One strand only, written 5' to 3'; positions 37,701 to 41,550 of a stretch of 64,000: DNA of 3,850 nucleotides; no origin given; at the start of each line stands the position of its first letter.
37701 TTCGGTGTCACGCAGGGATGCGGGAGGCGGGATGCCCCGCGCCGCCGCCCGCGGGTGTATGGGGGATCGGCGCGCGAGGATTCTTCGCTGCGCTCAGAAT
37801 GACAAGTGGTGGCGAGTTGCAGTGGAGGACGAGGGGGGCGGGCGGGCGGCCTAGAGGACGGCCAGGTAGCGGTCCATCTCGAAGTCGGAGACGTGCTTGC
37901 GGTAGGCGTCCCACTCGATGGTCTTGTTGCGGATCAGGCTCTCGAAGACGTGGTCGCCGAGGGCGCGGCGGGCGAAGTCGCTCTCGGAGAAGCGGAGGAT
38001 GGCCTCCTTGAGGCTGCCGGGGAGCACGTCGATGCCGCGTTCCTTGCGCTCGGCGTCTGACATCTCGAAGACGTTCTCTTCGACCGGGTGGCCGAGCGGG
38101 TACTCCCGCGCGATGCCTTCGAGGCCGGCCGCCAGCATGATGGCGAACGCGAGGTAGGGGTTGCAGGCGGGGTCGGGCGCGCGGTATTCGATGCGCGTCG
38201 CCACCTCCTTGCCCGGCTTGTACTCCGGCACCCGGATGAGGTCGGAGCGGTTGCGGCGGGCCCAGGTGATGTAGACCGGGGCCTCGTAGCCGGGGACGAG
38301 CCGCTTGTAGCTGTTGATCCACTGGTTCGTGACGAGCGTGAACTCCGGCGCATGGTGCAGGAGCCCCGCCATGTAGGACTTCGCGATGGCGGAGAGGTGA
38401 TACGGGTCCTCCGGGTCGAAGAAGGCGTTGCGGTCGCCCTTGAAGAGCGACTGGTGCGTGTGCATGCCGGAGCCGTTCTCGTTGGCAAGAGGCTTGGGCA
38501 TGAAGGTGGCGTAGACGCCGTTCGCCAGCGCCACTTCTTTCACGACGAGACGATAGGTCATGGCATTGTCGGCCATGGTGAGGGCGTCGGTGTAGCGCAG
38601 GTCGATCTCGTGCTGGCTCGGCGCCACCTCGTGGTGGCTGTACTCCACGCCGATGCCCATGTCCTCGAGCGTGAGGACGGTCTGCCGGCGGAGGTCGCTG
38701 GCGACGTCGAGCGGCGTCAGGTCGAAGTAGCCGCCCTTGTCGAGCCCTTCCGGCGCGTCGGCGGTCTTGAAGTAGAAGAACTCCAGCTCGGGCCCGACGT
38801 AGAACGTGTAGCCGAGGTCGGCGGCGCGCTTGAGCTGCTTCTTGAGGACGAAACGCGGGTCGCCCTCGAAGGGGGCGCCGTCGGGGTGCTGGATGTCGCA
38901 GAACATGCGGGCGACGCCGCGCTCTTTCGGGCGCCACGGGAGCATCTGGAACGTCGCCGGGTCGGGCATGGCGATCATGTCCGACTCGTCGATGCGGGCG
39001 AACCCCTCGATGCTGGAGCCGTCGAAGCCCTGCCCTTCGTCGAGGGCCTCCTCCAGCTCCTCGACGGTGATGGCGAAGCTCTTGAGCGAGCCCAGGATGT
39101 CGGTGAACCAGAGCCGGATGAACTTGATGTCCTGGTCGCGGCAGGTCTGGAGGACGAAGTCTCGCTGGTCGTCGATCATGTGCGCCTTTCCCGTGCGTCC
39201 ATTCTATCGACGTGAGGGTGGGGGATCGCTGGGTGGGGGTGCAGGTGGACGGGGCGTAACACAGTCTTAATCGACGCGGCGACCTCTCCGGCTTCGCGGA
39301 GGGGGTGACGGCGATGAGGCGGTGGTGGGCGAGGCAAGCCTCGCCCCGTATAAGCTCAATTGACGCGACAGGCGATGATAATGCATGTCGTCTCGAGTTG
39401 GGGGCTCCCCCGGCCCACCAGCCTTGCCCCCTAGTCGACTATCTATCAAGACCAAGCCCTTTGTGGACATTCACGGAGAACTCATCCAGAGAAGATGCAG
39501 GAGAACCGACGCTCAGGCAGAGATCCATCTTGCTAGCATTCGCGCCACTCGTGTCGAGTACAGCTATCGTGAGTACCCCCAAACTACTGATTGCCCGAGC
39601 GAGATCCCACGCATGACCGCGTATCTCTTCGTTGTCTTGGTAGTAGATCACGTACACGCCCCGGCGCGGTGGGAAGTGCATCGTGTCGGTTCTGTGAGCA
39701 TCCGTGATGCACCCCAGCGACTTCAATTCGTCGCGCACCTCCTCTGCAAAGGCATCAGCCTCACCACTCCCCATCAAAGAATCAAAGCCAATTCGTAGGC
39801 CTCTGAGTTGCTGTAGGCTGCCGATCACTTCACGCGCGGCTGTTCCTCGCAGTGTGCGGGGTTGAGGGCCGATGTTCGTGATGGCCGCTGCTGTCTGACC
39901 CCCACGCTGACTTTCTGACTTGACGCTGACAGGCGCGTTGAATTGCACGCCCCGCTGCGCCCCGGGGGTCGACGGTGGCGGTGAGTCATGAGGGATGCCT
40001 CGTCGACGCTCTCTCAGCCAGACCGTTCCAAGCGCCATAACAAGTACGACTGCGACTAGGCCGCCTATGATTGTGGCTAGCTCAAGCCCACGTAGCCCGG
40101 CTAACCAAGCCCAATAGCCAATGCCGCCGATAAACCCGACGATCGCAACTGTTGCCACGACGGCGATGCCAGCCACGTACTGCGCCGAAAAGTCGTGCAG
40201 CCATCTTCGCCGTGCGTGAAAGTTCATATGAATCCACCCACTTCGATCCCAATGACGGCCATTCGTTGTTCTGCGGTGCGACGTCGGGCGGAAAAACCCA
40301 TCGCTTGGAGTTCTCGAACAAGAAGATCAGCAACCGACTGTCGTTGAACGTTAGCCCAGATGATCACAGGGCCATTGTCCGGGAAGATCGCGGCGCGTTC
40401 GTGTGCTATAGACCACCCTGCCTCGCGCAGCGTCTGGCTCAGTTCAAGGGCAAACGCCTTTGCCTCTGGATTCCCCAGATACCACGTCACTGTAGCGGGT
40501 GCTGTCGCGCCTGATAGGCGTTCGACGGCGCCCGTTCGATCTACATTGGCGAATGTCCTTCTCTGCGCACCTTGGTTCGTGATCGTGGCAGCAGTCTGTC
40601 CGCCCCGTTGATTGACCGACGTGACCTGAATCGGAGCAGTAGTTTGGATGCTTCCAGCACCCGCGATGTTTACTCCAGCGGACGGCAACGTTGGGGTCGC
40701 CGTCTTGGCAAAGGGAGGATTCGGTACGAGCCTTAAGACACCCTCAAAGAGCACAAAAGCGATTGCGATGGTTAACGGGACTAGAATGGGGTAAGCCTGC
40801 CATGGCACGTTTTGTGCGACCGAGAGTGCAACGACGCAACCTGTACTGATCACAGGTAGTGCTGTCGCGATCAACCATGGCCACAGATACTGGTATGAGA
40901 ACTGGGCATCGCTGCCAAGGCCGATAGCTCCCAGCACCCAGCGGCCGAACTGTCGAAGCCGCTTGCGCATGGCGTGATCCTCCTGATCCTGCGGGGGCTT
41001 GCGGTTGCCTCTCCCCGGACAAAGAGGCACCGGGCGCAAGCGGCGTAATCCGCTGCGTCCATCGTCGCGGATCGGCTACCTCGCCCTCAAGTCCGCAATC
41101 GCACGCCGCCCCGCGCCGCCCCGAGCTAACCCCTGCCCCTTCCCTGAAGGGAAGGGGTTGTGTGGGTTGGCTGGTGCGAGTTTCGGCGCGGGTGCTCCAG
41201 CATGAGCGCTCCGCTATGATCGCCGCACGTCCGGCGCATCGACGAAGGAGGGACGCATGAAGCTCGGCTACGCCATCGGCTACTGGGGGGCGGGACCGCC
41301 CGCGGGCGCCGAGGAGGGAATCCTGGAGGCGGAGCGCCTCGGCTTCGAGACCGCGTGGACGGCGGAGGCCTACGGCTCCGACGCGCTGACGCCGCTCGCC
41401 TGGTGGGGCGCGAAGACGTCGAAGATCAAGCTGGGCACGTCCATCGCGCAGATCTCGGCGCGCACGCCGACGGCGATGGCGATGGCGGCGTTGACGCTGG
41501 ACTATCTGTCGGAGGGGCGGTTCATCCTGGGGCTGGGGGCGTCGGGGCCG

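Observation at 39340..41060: Low-GC island with two tandem paralogous membrane proteins sharing a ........-ITN motif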

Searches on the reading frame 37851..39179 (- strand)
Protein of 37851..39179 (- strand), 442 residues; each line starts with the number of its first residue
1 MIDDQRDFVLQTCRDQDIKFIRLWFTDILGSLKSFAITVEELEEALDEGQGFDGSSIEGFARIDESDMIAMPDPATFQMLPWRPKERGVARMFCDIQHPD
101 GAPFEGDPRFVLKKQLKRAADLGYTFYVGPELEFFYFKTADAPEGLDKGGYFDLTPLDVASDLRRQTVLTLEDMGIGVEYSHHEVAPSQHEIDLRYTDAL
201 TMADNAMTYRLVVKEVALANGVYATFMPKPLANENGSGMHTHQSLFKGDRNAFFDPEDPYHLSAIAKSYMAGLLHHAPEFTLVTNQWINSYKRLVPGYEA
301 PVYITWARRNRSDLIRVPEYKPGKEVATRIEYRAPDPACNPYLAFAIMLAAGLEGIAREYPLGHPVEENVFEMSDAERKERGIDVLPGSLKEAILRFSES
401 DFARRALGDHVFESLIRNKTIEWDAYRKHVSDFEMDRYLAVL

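Call 22: search_protein_families(library=pfam, proteins=[window:37851-39179:-], max_evalue=0.00001)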
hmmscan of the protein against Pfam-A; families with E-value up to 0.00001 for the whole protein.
window:37851-39179:- (442 aa): 2 families
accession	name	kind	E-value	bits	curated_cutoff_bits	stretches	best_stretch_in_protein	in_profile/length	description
PF00120.29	Gln-synt_C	-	2e-127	425.4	24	1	106-438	2-344/344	Glutamine synthetase, catalytic domain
PF03951.24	Gln-synt_N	-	3.8e-33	113.4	33.4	1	17-98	1-81/82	Glutamine synthetase, beta-Grasp domain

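Call 45: find_encoding_contigs(protein=window:37851-39179:-, flank=10000, max_places=6)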
Protein window:37851-39179:- (442 aa): no gene with exactly this product is on record in the collection.

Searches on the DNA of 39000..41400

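Call 92: search_rna_families(source=window, start=39000, end=41400, threshold=evalue, max_evalue=1)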
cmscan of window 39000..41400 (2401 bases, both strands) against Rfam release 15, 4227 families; matches with E-value up to 1: 2.
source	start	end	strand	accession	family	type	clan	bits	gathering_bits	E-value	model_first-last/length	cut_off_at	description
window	40416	40496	-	RF02001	group-II-D1D4-3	Intron;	CL00102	21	32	0.19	1-170/170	no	Group II catalytic intron D1-D4-3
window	39498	39605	-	RF00223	IRES_Bip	Cis-reg; IRES;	-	15.3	40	0.077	1-263/263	no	bip internal ribosome entry site (IRES)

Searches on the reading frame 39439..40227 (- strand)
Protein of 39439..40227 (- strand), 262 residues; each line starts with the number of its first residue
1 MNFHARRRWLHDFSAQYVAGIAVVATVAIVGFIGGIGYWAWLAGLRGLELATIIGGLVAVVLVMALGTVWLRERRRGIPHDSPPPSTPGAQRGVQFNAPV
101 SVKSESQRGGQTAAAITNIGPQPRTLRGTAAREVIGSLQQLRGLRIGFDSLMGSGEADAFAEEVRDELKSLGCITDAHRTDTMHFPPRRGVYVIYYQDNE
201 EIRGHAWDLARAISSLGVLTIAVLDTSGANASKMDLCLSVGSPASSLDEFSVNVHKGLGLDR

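Call 4: search_protein_families(library=pfam, proteins=[window:39439-40227:-], max_evalue=10)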
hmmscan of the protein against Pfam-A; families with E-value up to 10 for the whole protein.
window:39439-40227:- (262 aa): 3 families
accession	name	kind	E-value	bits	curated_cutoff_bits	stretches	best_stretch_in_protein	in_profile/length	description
PF23933.1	DUF7269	-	0.39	11.2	29.1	1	21-89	10-63/162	Family of unknown function (DUF7269)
PF11990.13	DUF3487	-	0.43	10.8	27.8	1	24-80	29-81/114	Protein of unknown function (DUF3487)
PF25231.1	DUF7847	-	4.6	6.9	28.7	1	17-66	97-146/252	Domain of unknown function (DUF7847)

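Call 7: search_protein_families(library=ncbifam, proteins=[window:39439-40227:-], max_evalue=10)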
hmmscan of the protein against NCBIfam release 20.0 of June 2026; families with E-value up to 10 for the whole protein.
window:39439-40227:- (262 aa): 2 families
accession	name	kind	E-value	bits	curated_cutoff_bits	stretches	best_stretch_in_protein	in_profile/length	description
NF047839.1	PspM_Rv2743c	equivalog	0.01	15.8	80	1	6-139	9-98/220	phage shock envelope stress response protein PspM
NF045534.1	small_EYxxD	equivalog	0.036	13.8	29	1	50-76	12-36/37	EYxxD motif small membrane protein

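Call 8: find_homologous_proteins(query=window:39439-40227:-, max_evalue=0.01)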
Query window:39439-40227:- (262 aa): 1 proteins with E <= 0.01 among 3832 candidates.
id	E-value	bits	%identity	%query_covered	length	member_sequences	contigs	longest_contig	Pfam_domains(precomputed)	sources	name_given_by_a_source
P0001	3.4e-170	582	100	100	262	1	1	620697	-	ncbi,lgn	ncbi:MAG: hypothetical protein WEC75_13235 [Dehalococcoidia bacterium]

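Call 14: search_protein_families(library=padloc, proteins=[window:39439-40227:-], max_evalue=10)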
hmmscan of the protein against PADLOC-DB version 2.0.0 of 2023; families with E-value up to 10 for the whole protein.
window:39439-40227:- (262 aa): 0 families

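Call 15: search_protein_families(library=phrogs, proteins=[window:39439-40227:-], max_evalue=10)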
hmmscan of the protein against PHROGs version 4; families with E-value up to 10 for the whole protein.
window:39439-40227:- (262 aa): 1 family
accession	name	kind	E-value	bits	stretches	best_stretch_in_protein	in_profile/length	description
phrog_7793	-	unknown function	4.9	8.3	1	58-75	11-30/47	-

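Call 30: search_protein_families(library=pfam, alignment_id=A3, max_evalue=0.01)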
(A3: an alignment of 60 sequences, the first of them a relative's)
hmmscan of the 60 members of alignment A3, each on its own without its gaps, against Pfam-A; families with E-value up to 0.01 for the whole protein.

A. member 1, P0001 (262 aa): 0 families

B. families by the number of members that match (of 60 scanned): 14 families
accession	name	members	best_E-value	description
PF13391.12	HNH_2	5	0.00022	HNH endonuclease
PF13676.11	TIR_2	1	7.5e-06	TIR domain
PF13240.11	Zn_Ribbon_1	1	2.2e-05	zinc-ribbon domain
PF12773.13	DZR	1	0.0006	Double zinc ribbon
PF09840.14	DUF2067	1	0.0036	Uncharacterized protein conserved in archaea (DUF2067)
PF12006.13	DUF3500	1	0.0041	Protein of unknown function (DUF3500)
PF13248.11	Zn_ribbon_3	1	0.0044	zinc-ribbon domain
PF03793.24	PASTA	1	0.0049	PASTA domain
PF10907.13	DUF2749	1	0.0052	Protein of unknown function (DUF2749)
PF23933.1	DUF7269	1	0.0059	Family of unknown function (DUF7269)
PF15872.10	SRTM1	1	0.0089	Serine-rich and transmembrane domain-containing protein 1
PF20237.3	DUF6594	1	0.0089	Family of unknown function (DUF6594)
PF09925.14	DUF2157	1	0.0098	Predicted membrane protein (DUF2157)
PF10027.14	DUF2269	1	0.0099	Predicted integral membrane protein (DUF2269)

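Call 31: search_protein_families(library=padloc, alignment_id=A3, max_evalue=0.01)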
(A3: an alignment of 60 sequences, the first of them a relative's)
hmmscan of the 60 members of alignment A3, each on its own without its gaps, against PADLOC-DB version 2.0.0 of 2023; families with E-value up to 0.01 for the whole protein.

A. member 1, P0001 (262 aa): 0 families

B. families by the number of members that match (of 60 scanned): 21 families
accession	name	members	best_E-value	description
PDLC04772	PDC-M68A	15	3.7e-33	-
PDLC00739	Effector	15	6.3e-23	Endonuclease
PDLC01997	SAVED1--SAVED_HNH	15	1.4e-22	-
PDLC00746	Effector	15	7e-21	Endonuclease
PDLC00749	Effector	14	1.8e-19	Endonuclease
PDLC04773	PDC-M68A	14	4.5e-12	-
PDLC00747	Effector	13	6.7e-16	Endonuclease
PDLC00740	Effector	13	1.7e-09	Endonuclease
PDLC00406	SduA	12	2.4e-20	DUF4263 domain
PDLC01998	SAVED1--SAVED_HNH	12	6.3e-15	-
PDLC00742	Effector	12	3.2e-12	Endonuclease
PDLC00751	Effector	11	6.3e-17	Endonuclease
PDLC00743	Effector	9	1.6e-10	Endonuclease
PDLC01999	SAVED1--SAVED_HNH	9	2.2e-07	-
PDLC02000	Effector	4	6.7e-10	SAVED1--SAVED_HNH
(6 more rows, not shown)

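Call 32: search_protein_families(library=ncbifam, alignment_id=A3, max_evalue=0.01)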
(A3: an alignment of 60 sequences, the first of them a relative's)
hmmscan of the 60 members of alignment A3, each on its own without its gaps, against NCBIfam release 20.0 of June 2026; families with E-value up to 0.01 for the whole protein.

A. member 1, P0001 (262 aa): 0 families

B. families by the number of members that match (of 60 scanned): 4 families
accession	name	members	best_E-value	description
NF046000.1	MAG1210_fam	1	0.00044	MAG1210 family protein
NF033218.1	anchor_AmaP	1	0.0018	alkaline shock response membrane anchor protein AmaP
NF045999.1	MAG1140_fam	1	0.0084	MAG1140 family protein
NF047839.1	PspM_Rv2743c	1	0.0097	phage shock envelope stress response protein PspM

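Call 69: find_encoding_contigs(protein=window:39439-40227:-, flank=3000, max_places=6)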
Protein window:39439-40227:- (262 aa): 1 contig read that carries it; 1 place shown.
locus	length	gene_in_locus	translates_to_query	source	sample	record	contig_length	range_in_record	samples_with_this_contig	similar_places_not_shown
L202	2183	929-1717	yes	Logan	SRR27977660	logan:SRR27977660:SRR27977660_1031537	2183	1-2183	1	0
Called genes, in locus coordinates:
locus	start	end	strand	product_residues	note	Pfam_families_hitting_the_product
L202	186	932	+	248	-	-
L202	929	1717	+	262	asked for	-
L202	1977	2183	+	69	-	?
